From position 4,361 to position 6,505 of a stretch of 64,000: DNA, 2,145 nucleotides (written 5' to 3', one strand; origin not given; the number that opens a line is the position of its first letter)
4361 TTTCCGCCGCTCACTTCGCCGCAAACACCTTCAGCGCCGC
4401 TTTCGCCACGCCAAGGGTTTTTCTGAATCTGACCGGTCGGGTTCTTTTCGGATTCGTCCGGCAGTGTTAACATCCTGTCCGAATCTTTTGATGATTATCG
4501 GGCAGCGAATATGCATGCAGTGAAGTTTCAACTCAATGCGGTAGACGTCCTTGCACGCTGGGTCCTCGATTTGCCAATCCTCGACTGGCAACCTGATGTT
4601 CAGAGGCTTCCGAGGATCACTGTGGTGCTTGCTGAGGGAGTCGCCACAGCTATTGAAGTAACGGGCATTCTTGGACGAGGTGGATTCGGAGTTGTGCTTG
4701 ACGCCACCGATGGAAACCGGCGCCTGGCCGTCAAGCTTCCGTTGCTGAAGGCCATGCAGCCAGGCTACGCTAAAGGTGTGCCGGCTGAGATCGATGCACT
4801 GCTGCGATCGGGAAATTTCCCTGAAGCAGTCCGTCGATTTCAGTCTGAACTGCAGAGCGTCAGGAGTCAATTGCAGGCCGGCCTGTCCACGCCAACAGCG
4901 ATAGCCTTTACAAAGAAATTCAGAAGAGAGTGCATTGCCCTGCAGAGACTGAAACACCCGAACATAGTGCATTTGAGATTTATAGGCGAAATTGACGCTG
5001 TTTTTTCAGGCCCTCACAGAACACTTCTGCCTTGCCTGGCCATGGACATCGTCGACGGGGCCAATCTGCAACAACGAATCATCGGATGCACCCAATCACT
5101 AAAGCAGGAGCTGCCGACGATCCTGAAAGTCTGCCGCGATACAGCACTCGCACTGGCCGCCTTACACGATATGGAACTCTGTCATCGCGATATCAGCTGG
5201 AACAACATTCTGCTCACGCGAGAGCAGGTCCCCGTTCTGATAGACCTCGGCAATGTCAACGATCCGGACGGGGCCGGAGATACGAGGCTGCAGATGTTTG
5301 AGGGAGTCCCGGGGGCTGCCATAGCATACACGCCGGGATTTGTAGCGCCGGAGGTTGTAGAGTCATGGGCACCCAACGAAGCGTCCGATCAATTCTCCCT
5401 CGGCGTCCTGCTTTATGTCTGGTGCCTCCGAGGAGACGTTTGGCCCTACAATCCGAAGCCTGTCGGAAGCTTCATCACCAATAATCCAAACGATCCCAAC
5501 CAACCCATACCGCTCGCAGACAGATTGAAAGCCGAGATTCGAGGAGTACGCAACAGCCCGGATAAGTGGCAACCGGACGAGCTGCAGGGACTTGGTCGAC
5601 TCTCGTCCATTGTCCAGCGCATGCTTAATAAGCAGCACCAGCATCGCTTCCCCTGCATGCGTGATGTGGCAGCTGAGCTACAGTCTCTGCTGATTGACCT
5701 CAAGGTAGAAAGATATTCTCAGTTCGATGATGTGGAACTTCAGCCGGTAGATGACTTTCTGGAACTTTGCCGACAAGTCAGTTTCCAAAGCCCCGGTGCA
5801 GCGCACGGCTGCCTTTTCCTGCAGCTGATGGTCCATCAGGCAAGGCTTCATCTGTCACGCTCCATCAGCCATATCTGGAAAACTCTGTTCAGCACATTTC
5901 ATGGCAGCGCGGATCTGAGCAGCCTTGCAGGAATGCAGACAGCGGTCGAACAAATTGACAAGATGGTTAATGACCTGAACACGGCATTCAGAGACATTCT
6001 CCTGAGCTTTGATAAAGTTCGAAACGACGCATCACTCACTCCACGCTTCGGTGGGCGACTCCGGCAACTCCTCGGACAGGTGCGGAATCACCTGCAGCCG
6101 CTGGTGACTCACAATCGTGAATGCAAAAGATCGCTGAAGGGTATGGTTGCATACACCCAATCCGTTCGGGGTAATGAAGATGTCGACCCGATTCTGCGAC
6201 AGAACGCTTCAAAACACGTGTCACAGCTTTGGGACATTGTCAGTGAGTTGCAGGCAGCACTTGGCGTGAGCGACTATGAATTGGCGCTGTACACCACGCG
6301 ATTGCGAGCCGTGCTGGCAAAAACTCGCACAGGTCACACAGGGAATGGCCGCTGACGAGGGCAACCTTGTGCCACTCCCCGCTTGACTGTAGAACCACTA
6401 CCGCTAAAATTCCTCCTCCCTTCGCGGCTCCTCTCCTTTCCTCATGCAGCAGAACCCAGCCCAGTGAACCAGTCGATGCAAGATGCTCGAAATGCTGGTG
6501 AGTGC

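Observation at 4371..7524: Perfect 41-bp direct repeat duplicating a gene's 3' end brackets a 3-kb low-GC insertion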

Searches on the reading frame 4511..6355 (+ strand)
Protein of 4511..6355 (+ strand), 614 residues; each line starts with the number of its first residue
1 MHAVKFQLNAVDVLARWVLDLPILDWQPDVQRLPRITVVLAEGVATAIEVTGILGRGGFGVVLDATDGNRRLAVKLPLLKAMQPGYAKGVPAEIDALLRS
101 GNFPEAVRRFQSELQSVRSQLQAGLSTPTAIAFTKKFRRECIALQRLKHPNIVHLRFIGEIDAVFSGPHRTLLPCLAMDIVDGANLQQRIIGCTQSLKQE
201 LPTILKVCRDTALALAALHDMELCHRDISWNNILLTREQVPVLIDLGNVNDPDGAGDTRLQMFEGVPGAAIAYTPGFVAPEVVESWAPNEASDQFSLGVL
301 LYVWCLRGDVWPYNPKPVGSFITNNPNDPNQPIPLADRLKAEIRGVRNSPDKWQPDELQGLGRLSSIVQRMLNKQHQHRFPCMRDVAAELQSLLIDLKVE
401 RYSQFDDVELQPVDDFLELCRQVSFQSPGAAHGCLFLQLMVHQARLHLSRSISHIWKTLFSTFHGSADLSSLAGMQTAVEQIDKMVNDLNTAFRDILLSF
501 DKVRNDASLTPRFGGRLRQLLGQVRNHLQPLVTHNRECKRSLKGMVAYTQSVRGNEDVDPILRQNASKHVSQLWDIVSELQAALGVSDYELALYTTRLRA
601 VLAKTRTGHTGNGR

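Call 5: search_protein_families(library=pfam, proteins=[window:4511-6355:+], max_evalue=0.01)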
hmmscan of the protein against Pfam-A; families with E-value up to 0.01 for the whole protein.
window:4511-6355:+ (614 aa): 4 families
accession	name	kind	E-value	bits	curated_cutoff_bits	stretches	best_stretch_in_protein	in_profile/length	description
PF00069.31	Pkinase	-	1.4e-22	80.8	31.7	1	135-312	43-198/263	Protein kinase domain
PF07714.23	PK_Tyr_Ser-Thr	-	8.1e-14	52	23.1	1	134-313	45-205/258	Protein tyrosine and serine/threonine kinase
PF17667.7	Pkinase_fungal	-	0.00044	19.5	24.1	1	202-246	286-336/387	Fungal protein kinase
PF06293.20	Kdo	-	0.0021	18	21.3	0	208-246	124-166/207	Lipopolysaccharide kinase (Kdo/WaaP) family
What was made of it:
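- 4511..6355 (+): Cargo gene 1: a 614-aa Hanks-type Ser/Thr protein kinase (GRGGFG, LAVK, HRD, DLG and APE motifs) with an uncharacterised C-terminal half of about 270 aa. Pfam Pkinase 1.4e-22 (call 5).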

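Call 13: find_homologous_proteins(query=window:4511-6355:+)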
Query window:4511-6355:+ (614 aa): 76 proteins with E <= 0.001 among 8000 candidates.
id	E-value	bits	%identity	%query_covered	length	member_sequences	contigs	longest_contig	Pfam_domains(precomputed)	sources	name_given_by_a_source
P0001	0.0e+0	1400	100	100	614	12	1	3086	PF07714.24,PF00069.32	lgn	-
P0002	6.4e-158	545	45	99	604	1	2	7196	PF06293.21,PF07714.24,PF00069.32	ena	-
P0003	1.5e-98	349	37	100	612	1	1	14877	PF07714.24,PF00069.32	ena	-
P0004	5.5e-83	298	34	98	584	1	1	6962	PF07714.24,PF00069.32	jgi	jgi:serine/threonine protein kinase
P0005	1.3e-67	247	31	97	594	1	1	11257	PF07714.24,PF00069.32,PF01163.29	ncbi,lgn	-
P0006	2.1e-43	167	35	59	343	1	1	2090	-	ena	-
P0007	3.8e-11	60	36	26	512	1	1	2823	PF07714.24,PF00069.32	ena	-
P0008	4.3e-11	60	31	36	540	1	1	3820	PF07714.24,PF00069.32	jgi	jgi:eukaryotic-like serine/threonine-protein kinase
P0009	2.3e-10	58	28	42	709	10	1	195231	PF14559.13,PF07714.24,PF13431.13,PF00069.32,PF03109.23,PF13181.13,PF01636.30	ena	-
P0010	4.1e-9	54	33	28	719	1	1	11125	PF14559.13,PF07714.24,PF13431.13,PF00069.32,PF13371.13,PF00515.35,PF13432.13,PF13428.13,PF13181.13,PF07719.24,PF01636.30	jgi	jgi:tetratricopeptide (TPR) repeat protein/tRNA A-37 threonylcarbamoyl transferase component Bud32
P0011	3.2e-8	51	28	42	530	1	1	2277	PF07714.24,PF00069.32,PF01636.30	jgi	jgi:hypothetical protein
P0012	4.6e-8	50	30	43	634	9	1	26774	PF03704.24,PF07714.24,PF00069.32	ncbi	-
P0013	9.4e-8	49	27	43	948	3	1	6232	PF13431.13,PF25060.1,PF13414.13,PF13428.13,PF14559.13,PF07714.24,PF00069.32,PF10415.15,PF00515.35,PF03109.23,PF13181.13,PF07719.24,PF01636.30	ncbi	-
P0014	1.3e-7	49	33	28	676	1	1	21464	PF07714.24,PF00069.32,PF03109.23,PF14531.13,PF01636.30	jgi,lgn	jgi:predicted Ser/Thr protein kinase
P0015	1.5e-7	49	28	43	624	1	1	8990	PF07714.24,PF00069.32,PF03109.23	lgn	-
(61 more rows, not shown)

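Call 14: search_protein_families(library=padloc, proteins=[window:4511-6355:+], max_evalue=0.1)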
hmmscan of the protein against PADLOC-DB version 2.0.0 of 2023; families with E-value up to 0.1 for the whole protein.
window:4511-6355:+ (614 aa): 33 families (the best 25 are shown)
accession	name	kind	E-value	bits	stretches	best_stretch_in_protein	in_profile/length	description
PDLC04042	PD-T4-6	-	5e-30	103.1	1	132-398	51-277/292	-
PDLC04138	mad6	-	5.5e-30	102.8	1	48-394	53-314/659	mads_6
PDLC04053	PD-T4-6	-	3.6e-25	87.1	1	132-329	51-227/311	-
PDLC04047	PD-T4-6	-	6e-23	79.4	1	133-314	54-213/327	-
PDLC04043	PD-T4-6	-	3.8e-22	77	1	133-315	58-219/452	-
PDLC04039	PD-T4-6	-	3.8e-20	70.3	1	132-331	56-233/458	-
PDLC04061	PD-T4-6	-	6.9e-19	66.7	1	132-302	58-214/510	-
PDLC04044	PD-T4-6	-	9.5e-18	62.5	1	127-300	74-228/372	-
PDLC04041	PD-T4-6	-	2.3e-17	61.4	1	133-316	71-237/443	-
PDLC04054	PD-T4-6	-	5.3e-17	60.3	1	132-308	52-209/347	-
PDLC01088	C3a189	-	3.2e-16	57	1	135-386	42-254/840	kinase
PDLC04057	PD-T4-6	-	3.7e-16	57.2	1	132-310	50-208/443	-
PDLC04060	PD-T4-6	-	3.3e-15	54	1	132-303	50-201/486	-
PDLC03920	MkoA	-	5.1e-15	52.8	1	134-399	52-283/1112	-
PDLC04048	PD-T4-6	-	6.8e-14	50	1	134-314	55-213/354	-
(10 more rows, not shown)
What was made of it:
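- On Known kinase-based anti-phage systems (PADLOC PD-T4-6, MADS mad6): The islet kinase hits PD-T4-6 at 5e-30 (call 14).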

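Call 15: find_encoding_contigs(protein=P0002, flank=10000)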
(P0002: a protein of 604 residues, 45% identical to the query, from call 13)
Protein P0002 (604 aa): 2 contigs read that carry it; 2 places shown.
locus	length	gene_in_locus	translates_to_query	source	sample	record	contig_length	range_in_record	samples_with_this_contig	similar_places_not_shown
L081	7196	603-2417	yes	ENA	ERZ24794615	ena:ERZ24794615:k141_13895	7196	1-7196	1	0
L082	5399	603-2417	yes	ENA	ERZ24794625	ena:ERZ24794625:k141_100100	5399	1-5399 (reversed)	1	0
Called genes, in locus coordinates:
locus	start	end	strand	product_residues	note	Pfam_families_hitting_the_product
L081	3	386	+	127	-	?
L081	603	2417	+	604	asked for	PF00069:Pkinase, PF07714:PK_Tyr_Ser-Thr, PF06293:Kdo (faint)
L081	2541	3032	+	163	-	-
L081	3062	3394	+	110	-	-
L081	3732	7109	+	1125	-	PF00271:Helicase_C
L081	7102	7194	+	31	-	?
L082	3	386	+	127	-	?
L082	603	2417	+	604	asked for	PF00069:Pkinase, PF07714:PK_Tyr_Ser-Thr, PF06293:Kdo (faint)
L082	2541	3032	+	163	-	-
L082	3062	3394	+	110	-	-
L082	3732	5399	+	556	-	?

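Call 16: find_encoding_contigs(protein=P0003, flank=10000)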
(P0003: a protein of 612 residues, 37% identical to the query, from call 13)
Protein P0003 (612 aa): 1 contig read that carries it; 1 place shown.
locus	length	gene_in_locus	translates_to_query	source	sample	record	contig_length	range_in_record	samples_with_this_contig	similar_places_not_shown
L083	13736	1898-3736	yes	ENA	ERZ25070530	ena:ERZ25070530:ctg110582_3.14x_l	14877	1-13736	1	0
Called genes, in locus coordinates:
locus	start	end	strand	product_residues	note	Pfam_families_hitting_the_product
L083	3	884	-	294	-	?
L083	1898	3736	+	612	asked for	PF00069:Pkinase, PF07714:PK_Tyr_Ser-Thr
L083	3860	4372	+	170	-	-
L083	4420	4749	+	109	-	-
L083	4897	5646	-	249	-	PF01066:CDP-OH_P_transf (weak)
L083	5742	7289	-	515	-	PF00474:SSF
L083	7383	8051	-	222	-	PF01470:Peptidase_C15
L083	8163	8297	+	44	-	-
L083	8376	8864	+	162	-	-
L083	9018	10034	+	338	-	PF00135:COesterase, PF20434:BD-FAE, PF07859:Abhydrolase_3, PF00326:Peptidase_S9 (weak)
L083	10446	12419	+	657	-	PF24391:HD-CE, PF13589:HATPase_c_3 (faint)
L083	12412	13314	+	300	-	-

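Call 17: find_encoding_contigs(protein=P0005, flank=10000)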
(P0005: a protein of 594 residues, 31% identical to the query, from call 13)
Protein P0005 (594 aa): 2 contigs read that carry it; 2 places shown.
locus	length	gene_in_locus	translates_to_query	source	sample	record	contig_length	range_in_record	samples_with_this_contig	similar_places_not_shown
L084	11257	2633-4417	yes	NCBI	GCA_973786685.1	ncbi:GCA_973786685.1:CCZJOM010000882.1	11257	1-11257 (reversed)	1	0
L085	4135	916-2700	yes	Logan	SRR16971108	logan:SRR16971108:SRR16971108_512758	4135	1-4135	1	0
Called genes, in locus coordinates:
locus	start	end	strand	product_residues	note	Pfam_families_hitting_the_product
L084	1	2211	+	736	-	?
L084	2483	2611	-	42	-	-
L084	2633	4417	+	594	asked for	PF01163:RIO1 (faint), PF00069:Pkinase, PF07714:PK_Tyr_Ser-Thr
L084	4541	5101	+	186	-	-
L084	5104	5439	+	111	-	-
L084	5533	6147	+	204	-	PF13489:Methyltransf_23, PF01209:Ubie_methyltran, PF13847:Methyltransf_31, PF08241:Methyltransf_11, PF08242:Methyltransf_12, PF13649:Methyltransf_25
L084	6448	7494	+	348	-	PF08100:Dimerisation, PF00891:Methyltransf_2, PF13489:Methyltransf_23 (weak), PF08242:Methyltransf_12 (weak), PF13649:Methyltransf_25 (weak)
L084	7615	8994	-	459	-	PF07586:HXXSHH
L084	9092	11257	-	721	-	?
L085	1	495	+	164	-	?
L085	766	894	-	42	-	-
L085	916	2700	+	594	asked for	PF01163:RIO1 (faint), PF00069:Pkinase, PF07714:PK_Tyr_Ser-Thr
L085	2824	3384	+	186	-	-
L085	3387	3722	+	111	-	-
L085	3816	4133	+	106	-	?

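Call 19: find_encoding_contigs(protein=P0001, flank=10000, max_places=10)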
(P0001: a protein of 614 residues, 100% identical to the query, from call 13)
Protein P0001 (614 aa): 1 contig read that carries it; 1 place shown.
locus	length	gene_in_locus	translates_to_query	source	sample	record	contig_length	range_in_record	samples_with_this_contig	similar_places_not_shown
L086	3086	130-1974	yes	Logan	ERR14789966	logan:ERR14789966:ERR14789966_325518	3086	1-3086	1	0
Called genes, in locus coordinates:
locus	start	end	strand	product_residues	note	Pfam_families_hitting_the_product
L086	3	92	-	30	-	?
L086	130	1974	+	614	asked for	PF07714:PK_Tyr_Ser-Thr, PF00069:Pkinase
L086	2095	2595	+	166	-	-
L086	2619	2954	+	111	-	-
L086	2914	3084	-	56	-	?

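Call 20: find_encoding_contigs(protein=P0004, flank=10000)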
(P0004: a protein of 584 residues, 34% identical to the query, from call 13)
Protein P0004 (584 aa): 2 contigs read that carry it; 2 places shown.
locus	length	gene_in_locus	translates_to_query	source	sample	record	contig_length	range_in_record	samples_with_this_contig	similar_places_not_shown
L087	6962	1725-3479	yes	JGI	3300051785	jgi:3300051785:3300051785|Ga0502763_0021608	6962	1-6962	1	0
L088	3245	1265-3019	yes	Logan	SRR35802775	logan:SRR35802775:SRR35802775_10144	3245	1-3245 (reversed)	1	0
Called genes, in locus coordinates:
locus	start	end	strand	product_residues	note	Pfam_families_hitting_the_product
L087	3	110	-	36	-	?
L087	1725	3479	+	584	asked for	PF00069:Pkinase, PF07714:PK_Tyr_Ser-Thr (weak)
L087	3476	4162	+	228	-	-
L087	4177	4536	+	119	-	-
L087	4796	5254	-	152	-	PF08719:NADAR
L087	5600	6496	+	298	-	PF13391:HNH_2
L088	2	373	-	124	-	?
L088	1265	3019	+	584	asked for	PF00069:Pkinase, PF07714:PK_Tyr_Ser-Thr (weak)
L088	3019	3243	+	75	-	?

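Call 52: search_solved_structures(query=window:4511-6355:+, max_evalue=0.001)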
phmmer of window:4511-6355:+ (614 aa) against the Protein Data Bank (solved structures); distinct sequences matched with E-value up to 0.001: 292 (the best 60 are shown).
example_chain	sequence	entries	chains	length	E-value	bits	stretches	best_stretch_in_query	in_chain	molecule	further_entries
4apc_A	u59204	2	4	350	5.6e-10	41.6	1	135-306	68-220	SERINE/THREONINE-PROTEIN KINASE NEK1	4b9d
3f69_A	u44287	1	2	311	9.5e-10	40.9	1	132-345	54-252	Serine/threonine-protein kinase pknB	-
6i2p_A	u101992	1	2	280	2.5e-09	39.5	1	132-345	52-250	Serine/threonine-protein kinase PknB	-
3orm_A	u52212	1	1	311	2.7e-09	39.4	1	132-345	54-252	Serine/threonine protein kinase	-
6b2p_A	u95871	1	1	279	3.2e-09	39.1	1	132-345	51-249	Serine/threonine-protein kinase PknB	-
5u94_A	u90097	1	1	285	3.2e-09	39.1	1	132-345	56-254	Serine/threonine-protein kinase PknB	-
3ori_A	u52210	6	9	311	3.3e-09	39.1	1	132-345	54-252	Serine/threonine protein kinase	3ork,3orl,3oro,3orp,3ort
1mru_A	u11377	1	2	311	3.7e-09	38.9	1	132-345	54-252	Probable serine/threonine-protein kinase pknB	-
1o6y_A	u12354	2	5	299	3.8e-09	38.9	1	132-344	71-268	SERINE/THREONINE-PROTEIN KINASE PKNB | Probable serine/threonine-protein kinase pknB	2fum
8vf6_A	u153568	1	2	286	3.9e-09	38.9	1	134-309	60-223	Serine/threonine-protein kinase 33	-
3f61_A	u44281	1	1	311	1.4e-08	37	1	132-342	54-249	Serine/threonine-protein kinase pknB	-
6qp5_A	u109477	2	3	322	3e-08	35.9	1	137-304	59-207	Calcium/calmodulin-dependent protein kinase type 1D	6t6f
9tmq_A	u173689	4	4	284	3e-08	35.9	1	132-303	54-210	Serine/threonine-protein kinase PknA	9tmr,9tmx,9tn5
4ow8_A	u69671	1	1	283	3e-08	35.9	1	132-303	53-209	Serine/threonine-protein kinase PknA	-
2jc6_A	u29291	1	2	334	3.2e-08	35.8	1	137-304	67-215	CALCIUM/CALMODULIN-DEPENDENT PROTEIN KINASE TYPE 1D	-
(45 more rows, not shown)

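Call 77: search_protein_families(library=ncbifam, proteins=[window:4511-6355:+], max_evalue=0.01)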
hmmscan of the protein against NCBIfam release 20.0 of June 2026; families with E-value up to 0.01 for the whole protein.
window:4511-6355:+ (614 aa): 12 families
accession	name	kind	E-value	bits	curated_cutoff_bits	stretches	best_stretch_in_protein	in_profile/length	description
NF033483.0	PknB_PASTA_kin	equivalog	2.8e-17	63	450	1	132-302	49-199/563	Stk1 family PASTA domain-containing Ser/Thr kinase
NF052427.1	StpK7MSMEG_1200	equivalog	1.7e-16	59.8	900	1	131-317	48-213/601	serine/threonine protein kinase StpK7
NF047741.1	antiphage_MADS6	equivalog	3.3e-15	55.6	460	1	177-395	276-462/612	methylation-associated defense system protein kinase MAD6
NF038150.1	lanthi_synth_IV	equivalog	3.3e-12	45.6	650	1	176-427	270-511/851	class IV lanthionine synthetase LanL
TIGR03903.1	TOMM_kin_cyc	equivalog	2.2e-07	29.1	705.75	1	133-309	21-186/1267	TOMM system kinase/cyclase fusion protein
TIGR03724.2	arch_bud32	equivalog_domain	1.5e-06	27.8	125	1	176-247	70-129/193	KEOPS complex kinase/ATPase Bud32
NF053615.1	SerThrKinAfsKStmc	equivalog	1.8e-06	26.9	1300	1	170-303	83-204/809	protein serine/threonine kinase AfsK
NF038151.1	lanthi_synth_III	equivalog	0.0001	20.8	575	1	176-302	301-420/833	class III lanthionine synthetase LanKC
NF009651.0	PRK13184.1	equivalog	0.00051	18.1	839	1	186-303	97-223/932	serine/threonine-protein kinase PknD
NF002475.0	PRK01723.1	equivalog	0.0012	17.9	142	1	208-247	149-188/241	3-deoxy-D-manno-octulosonic acid kinase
NF007174.0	PRK09605.1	equivalog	0.0066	15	447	0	181-247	418-471/535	bifunctional N(6)-L-threonylcarbamoyladenine synthase/serine/threonine protein kinase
NF041408.1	XopAU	subfamily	0.0094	15.6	450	0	206-251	332-378/498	XopAU family type III secretion system effector serine/threonine kinase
